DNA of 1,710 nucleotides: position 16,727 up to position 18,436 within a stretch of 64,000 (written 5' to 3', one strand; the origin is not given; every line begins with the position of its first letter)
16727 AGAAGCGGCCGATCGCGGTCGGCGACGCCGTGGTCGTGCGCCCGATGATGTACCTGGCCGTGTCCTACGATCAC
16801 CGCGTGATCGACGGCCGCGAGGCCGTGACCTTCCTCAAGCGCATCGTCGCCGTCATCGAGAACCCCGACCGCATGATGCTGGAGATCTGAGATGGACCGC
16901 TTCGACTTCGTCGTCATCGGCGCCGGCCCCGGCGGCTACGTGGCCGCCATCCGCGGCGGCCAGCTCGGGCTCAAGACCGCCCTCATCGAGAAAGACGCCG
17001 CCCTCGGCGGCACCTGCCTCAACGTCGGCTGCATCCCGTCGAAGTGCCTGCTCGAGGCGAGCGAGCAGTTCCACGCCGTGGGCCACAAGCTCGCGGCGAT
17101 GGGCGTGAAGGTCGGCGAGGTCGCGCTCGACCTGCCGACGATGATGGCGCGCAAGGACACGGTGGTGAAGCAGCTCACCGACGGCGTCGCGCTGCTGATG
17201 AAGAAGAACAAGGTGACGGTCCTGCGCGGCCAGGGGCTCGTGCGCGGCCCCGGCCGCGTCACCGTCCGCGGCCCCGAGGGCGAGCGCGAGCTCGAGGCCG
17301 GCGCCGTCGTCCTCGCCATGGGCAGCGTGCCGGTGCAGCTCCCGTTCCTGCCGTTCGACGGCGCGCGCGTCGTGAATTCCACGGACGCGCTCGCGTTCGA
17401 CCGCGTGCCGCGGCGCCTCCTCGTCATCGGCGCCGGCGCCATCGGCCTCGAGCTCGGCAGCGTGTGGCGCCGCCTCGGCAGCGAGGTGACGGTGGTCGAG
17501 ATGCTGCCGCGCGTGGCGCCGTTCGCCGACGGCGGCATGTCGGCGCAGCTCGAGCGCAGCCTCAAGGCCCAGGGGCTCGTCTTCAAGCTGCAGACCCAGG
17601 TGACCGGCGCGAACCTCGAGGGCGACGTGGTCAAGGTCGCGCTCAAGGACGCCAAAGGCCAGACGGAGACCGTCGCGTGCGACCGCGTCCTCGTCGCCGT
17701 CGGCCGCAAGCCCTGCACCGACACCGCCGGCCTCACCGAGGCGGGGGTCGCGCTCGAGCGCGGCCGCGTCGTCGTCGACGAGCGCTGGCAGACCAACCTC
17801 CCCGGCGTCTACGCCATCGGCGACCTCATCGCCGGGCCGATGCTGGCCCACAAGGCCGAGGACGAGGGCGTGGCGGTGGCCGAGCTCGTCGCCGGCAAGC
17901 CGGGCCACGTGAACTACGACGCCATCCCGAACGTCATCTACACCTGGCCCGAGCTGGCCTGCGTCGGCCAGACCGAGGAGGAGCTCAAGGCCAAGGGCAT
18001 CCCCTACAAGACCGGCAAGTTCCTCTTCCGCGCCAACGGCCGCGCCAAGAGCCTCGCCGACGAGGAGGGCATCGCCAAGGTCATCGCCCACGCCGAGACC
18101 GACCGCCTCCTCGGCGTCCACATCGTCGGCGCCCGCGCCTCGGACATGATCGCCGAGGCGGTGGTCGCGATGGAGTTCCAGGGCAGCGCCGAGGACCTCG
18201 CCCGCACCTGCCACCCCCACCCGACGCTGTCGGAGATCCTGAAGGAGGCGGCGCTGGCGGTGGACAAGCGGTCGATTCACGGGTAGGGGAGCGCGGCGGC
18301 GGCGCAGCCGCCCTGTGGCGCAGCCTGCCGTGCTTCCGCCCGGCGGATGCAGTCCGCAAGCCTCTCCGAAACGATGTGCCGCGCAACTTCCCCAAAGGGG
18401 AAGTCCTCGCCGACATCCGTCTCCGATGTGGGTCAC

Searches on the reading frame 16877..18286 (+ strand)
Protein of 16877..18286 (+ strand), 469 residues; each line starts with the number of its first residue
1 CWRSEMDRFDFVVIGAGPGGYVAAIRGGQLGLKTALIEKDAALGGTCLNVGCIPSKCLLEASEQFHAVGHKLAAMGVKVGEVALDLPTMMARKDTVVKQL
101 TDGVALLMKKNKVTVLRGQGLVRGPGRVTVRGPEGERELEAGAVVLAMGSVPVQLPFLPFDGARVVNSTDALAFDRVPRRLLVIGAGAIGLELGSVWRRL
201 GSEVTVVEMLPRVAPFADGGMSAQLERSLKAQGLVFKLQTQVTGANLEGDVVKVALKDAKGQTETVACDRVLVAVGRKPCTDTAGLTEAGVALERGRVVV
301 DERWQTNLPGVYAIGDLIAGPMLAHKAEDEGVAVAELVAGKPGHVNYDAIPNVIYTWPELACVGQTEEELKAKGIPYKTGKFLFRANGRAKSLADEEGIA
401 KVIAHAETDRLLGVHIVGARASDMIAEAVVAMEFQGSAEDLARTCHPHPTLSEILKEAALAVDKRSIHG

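Call 11: search_protein_families(library=pfam, proteins=[window:16877-18286:+], max_evalue=0.001)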
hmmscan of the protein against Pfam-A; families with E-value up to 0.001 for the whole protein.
window:16877-18286:+ (469 aa): 10 families
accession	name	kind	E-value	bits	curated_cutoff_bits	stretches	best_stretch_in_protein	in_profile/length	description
PF07992.20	Pyr_redox_2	-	8e-70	236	26.1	1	9-331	1-291/291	Pyridine nucleotide-disulphide oxidoreductase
PF02852.28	Pyr_redox_dim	-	1.5e-39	135.1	25.3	1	350-459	1-110/110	Pyridine nucleotide-disulphide oxidoreductase, dimerisation domain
PF00070.33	Pyr_redox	-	1e-18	68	22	1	180-257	1-80/82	Pyridine nucleotide-disulphide oxidoreductase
PF03486.20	HI0933_like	-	8.3e-08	32.4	50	0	10-44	2-36/244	HI0933-like protein Rossmann domain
PF12831.13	FAD_oxidored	-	1.6e-07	31.4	27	1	10-52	1-43/416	FAD dependent oxidoreductase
PF00890.30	FAD_binding_2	-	6.2e-07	29.4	20.4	1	10-46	1-37/414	FAD binding domain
PF13738.12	Pyr_redox_3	-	1.3e-06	28.3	30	0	138-315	122-305/305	Pyridine nucleotide-disulphide oxidoreductase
PF13450.12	NAD_binding_8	-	3.2e-06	27.8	21.9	0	13-48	1-36/68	NAD(P)-binding Rossmann-like domain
PF01134.28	GIDA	-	6.5e-05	22.6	22.1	1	10-61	1-48/391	Glucose inhibited division protein A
PF01946.23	Thi4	-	0.00011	21.9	26.2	1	9-68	18-80/235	Thi4 family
